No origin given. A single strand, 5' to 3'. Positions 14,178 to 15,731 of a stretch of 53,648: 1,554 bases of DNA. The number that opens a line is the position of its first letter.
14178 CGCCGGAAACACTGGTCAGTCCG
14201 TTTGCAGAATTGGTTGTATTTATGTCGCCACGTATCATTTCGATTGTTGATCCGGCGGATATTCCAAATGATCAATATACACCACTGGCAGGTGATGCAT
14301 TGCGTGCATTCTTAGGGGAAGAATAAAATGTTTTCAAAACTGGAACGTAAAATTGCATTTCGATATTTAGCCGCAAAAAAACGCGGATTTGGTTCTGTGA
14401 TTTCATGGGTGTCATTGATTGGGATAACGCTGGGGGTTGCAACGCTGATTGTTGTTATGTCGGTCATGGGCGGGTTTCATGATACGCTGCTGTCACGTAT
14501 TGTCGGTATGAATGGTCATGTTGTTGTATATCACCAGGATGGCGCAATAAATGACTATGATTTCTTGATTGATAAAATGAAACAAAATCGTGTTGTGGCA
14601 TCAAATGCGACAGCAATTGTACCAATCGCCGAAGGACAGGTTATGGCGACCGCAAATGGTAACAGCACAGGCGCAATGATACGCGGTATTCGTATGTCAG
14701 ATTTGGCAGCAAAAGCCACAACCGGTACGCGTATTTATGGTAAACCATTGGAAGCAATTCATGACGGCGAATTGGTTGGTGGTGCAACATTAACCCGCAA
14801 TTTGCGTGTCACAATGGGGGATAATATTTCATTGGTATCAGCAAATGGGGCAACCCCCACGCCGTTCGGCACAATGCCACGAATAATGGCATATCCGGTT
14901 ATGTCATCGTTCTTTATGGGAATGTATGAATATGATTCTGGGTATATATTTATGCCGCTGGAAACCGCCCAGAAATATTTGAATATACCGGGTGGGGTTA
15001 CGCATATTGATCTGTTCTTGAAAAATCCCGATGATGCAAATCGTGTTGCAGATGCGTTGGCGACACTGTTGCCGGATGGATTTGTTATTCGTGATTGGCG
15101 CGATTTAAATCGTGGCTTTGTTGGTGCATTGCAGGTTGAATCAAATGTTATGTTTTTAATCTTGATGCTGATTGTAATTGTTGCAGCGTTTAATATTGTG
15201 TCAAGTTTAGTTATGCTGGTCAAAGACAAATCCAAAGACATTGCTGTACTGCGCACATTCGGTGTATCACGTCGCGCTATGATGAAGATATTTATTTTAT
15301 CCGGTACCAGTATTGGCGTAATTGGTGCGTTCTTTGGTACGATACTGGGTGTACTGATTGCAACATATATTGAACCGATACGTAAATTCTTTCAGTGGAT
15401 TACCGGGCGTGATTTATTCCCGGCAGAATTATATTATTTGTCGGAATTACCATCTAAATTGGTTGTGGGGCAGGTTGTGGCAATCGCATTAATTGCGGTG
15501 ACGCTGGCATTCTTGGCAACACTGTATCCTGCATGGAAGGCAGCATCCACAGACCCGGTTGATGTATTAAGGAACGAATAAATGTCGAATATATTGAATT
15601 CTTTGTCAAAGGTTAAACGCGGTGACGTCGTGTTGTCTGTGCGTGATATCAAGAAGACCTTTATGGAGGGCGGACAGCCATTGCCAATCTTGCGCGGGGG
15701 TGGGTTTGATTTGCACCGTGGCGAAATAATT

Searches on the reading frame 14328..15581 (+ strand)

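Call 12: search_protein_families(library=pfam, proteins=[window:14328-15581:+], max_evalue=0.001)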
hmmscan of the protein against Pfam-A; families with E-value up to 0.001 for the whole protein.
window:14328-15581:+ (417 aa): 2 families
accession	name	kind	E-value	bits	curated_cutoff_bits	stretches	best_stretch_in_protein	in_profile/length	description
PF02687.27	FtsX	-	1.3e-14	54.7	25.5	1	277-410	2-120/120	FtsX-like permease C-terminal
PF12704.14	MacB_PCD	-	7.1e-11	43.2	27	1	26-246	1-206/207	MacB-like periplasmic core domain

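Call 66: search_protein_families(library=ncbifam, proteins=[window:14328-15581:+], max_evalue=0.01)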
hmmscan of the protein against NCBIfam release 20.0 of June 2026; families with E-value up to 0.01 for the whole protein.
window:14328-15581:+ (417 aa): 8 families
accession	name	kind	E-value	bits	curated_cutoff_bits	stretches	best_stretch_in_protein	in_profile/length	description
TIGR02212.1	lolCE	equivalog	5.9e-124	414.1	362.45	1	5-417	2-411/411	lipoprotein-releasing ABC transporter permease subunit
NF008076.0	PRK10814.1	exception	1.2e-67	228.7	473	1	6-417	6-399/399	lipoprotein-releasing ABC transporter permease subunit LolC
NF008357.0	PRK11146.1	exception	4.7e-64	216.7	439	1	2-415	2-412/414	lipoprotein-releasing ABC transporter permease subunit LolE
TIGR02213.1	lolE_release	exception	4.6e-61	206.9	540.35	1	9-415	6-409/411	lipoprotein-releasing ABC transporter permease subunit LolE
TIGR03434.1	ADOP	subfamily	4.3e-08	31.7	622.3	1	383-417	769-803/803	ADOP family duplicated permease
NF041854.1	ABC_perm_YbbP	equivalog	2.4e-05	22.5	999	1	224-416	193-370/806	putative ABC transporter permease subunit YbbP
NF038346.1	FtsX_actino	exception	0.00043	19.7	250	1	231-394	139-303/308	permease-like cell division protein FtsX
NF038347.1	FtsX_Gpos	exception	0.00057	19.3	225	1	268-353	164-247/296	permease-like cell division protein FtsX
